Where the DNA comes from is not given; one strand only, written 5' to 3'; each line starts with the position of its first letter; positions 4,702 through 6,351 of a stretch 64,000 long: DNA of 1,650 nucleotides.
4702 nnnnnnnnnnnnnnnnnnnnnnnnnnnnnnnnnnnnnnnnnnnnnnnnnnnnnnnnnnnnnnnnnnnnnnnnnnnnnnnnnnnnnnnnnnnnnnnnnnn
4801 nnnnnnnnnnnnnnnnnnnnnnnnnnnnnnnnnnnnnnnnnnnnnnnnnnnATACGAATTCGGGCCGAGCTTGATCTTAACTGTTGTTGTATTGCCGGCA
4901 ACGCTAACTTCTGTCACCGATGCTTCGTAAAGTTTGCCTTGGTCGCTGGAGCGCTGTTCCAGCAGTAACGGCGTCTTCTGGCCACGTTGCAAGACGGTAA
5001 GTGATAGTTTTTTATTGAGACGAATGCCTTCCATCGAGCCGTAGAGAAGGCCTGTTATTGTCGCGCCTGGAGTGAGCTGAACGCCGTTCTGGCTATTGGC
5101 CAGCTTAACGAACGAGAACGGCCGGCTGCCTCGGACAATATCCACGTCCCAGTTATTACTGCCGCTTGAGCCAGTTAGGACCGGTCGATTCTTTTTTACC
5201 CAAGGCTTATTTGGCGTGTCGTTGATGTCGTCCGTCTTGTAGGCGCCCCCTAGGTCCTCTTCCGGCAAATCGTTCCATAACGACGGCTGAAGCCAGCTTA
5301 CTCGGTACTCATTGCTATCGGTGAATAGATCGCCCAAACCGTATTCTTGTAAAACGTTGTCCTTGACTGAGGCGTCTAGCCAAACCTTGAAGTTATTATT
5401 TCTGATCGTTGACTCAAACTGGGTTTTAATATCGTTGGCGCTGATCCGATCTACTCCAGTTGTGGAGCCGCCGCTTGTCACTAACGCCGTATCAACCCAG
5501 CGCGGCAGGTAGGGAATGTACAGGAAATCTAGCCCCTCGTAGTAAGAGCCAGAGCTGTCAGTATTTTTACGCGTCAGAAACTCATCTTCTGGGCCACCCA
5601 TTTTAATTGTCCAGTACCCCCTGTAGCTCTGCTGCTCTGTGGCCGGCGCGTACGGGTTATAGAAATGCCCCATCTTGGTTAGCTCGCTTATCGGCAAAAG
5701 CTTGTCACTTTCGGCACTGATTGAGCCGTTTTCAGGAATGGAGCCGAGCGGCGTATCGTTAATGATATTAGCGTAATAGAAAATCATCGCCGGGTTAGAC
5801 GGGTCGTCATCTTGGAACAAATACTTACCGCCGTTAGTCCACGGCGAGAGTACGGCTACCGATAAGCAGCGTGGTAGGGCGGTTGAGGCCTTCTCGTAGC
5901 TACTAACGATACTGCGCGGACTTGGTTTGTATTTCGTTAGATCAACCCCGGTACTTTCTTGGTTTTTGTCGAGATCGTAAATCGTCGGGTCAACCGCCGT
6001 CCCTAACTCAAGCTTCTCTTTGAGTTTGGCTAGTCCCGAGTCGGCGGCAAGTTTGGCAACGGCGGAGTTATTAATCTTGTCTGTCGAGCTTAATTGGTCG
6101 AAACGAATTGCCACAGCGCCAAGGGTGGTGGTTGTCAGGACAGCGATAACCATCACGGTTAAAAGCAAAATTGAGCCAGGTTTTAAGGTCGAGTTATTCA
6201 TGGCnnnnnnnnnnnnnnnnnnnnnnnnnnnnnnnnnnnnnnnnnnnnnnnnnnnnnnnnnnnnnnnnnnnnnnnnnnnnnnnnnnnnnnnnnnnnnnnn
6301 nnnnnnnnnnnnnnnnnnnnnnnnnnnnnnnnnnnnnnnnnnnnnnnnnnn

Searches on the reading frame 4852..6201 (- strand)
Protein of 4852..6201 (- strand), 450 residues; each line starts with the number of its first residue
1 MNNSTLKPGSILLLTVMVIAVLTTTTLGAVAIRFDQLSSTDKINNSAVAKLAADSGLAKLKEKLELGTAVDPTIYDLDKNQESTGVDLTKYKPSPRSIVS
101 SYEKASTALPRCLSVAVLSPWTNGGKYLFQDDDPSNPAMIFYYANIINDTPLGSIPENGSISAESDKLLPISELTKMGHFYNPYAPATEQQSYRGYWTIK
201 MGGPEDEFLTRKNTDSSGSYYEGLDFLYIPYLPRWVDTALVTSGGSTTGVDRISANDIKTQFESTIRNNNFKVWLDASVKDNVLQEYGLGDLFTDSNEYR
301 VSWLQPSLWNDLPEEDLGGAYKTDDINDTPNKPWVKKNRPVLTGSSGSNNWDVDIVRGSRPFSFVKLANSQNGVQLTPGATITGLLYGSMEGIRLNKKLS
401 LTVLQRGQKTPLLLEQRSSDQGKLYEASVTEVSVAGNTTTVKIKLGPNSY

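Call 58: find_homologous_proteins(query=window:4852-6201:-, max_evalue=0.00001)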
Query window:4852-6201:- (450 aa): 2 proteins with E <= 0.00001 among 8000 candidates.
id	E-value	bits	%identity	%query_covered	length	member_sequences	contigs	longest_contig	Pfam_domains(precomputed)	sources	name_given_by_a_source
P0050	6.5e-131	455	57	80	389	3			-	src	-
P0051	1.8e-84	302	56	58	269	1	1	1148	-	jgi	-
